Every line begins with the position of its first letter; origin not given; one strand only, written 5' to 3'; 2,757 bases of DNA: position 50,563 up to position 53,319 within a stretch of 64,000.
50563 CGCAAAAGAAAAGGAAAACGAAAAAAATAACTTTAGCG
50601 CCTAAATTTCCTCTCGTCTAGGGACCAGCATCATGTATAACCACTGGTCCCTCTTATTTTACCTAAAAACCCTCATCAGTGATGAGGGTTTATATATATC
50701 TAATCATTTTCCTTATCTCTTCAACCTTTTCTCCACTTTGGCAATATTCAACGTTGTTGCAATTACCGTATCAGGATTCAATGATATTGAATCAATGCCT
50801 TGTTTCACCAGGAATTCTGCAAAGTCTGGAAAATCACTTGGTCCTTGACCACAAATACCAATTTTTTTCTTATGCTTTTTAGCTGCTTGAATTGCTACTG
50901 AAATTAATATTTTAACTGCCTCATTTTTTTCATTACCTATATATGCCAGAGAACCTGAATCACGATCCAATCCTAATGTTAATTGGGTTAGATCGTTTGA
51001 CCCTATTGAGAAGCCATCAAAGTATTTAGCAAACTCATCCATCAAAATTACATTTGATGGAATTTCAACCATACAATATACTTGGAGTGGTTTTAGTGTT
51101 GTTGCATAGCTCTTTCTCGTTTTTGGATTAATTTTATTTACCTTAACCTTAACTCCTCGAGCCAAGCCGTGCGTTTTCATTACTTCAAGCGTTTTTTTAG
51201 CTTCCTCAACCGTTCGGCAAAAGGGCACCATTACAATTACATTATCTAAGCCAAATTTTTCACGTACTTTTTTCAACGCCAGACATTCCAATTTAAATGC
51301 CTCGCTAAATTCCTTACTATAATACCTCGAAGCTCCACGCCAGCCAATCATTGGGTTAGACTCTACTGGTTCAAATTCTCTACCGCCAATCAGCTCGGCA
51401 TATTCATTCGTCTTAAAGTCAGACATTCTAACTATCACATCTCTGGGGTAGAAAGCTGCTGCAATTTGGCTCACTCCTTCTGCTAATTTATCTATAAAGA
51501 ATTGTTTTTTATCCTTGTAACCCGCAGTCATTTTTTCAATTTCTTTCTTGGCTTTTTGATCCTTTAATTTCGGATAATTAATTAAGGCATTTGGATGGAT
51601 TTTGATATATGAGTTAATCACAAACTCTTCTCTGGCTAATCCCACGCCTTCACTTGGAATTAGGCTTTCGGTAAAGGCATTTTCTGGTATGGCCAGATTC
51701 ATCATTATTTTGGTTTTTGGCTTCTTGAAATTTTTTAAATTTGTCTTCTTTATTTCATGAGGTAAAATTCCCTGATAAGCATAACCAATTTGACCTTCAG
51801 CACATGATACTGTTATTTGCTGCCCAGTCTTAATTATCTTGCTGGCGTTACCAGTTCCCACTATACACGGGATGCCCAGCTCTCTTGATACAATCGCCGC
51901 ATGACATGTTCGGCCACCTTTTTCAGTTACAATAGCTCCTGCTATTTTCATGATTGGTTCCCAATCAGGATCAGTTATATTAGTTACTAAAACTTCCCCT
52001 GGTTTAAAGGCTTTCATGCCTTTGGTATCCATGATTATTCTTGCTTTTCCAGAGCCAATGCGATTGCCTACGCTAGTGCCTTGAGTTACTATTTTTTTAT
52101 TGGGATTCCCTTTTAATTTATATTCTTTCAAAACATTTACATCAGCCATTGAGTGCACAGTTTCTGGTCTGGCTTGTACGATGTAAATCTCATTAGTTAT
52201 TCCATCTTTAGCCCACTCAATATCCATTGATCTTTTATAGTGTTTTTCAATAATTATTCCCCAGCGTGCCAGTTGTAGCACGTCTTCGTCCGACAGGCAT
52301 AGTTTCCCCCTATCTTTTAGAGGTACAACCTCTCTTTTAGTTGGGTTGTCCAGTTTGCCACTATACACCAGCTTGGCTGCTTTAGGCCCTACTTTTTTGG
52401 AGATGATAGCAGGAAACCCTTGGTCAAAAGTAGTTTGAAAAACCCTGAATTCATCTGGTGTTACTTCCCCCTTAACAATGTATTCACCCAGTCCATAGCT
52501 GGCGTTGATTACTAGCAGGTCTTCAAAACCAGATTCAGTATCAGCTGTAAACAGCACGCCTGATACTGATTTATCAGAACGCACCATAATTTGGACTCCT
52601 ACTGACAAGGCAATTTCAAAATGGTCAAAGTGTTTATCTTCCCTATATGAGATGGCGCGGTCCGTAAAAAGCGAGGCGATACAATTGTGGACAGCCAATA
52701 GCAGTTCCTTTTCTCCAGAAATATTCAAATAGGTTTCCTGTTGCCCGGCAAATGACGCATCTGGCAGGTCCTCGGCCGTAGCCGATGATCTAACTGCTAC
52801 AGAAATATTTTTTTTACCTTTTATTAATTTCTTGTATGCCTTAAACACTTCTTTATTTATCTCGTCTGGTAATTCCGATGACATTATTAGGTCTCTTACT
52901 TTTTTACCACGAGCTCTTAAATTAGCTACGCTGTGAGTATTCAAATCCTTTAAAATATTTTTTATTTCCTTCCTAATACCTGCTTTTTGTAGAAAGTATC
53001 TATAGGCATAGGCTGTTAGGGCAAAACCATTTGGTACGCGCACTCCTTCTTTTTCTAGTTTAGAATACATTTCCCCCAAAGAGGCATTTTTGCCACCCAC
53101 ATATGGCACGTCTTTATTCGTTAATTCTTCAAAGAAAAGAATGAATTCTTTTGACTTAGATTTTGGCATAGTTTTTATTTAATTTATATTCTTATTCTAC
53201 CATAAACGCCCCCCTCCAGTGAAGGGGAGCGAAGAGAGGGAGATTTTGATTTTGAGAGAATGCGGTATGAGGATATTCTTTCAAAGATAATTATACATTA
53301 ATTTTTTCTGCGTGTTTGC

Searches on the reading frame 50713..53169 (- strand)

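Call 19: search_protein_families(library=pfam, proteins=[window:50713-53169:-], max_evalue=0.00001)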
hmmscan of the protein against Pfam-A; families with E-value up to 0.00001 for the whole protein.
window:50713-53169:- (818 aa): 3 families
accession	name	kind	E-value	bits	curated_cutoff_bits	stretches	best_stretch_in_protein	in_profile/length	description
PF01326.24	PPDK_N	-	2.7e-118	395.5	27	1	22-344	2-317/328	Pyruvate phosphate dikinase, AMP/ATP-binding domain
PF02896.24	PEP-utilizers_C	-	1.4e-58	198.9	22.8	1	482-813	16-292/293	PEP-utilising enzyme, PEP-binding domain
PF00391.29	PEP-utilizers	-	1.1e-26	92.6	23.1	1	388-459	1-72/72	PEP-utilising enzyme, mobile domain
